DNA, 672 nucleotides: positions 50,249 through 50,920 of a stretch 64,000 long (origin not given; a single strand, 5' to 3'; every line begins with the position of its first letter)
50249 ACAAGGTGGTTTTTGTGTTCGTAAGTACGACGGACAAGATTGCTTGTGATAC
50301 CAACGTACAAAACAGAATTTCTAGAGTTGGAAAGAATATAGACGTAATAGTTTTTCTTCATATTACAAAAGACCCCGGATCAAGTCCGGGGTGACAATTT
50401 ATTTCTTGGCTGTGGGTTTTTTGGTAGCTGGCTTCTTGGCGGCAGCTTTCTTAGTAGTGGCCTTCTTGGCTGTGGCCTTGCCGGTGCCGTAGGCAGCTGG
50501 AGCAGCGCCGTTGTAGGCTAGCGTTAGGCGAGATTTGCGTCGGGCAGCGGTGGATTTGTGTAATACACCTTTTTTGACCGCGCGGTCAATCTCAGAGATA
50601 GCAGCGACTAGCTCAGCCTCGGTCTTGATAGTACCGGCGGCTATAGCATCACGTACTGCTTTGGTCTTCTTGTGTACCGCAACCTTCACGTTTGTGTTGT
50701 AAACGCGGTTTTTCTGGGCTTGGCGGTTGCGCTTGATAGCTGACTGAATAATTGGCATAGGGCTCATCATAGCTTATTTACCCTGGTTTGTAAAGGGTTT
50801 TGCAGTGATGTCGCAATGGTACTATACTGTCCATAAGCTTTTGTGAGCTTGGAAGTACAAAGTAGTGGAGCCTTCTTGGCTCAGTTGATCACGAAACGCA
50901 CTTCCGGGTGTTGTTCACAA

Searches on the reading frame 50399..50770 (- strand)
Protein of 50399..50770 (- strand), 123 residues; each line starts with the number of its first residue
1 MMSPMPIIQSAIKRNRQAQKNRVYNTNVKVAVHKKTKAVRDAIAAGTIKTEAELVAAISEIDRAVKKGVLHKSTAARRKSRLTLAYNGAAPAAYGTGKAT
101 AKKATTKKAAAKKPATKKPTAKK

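Call 87: search_protein_families(library=pfam, proteins=[L122:5313-5849:-, L122:6087-6245:+, L122:6392-6619:+], max_evalue=0.1)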
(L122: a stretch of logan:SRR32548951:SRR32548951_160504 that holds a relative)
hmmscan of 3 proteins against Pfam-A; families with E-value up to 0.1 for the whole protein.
L122:5313-5849:- (178 aa): 1 family
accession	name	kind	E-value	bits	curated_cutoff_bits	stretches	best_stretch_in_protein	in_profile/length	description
PF07173.17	GRDP-like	-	0.0014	19.7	22.7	1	44-103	79-143/143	Glycine-rich domain-containing protein-like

L122:6087-6245:+ (52 aa): 0 families

L122:6392-6619:+ (75 aa): 0 families

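Call 88: search_protein_families(library=padloc, proteins=[L122:5313-5849:-, L122:6087-6245:+, L122:6392-6619:+], max_evalue=0.1)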
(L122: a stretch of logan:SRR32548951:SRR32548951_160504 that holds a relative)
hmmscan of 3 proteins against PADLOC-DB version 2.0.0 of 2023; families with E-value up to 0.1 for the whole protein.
L122:5313-5849:- (178 aa): 0 families

L122:6087-6245:+ (52 aa): 0 families

L122:6392-6619:+ (75 aa): 0 families
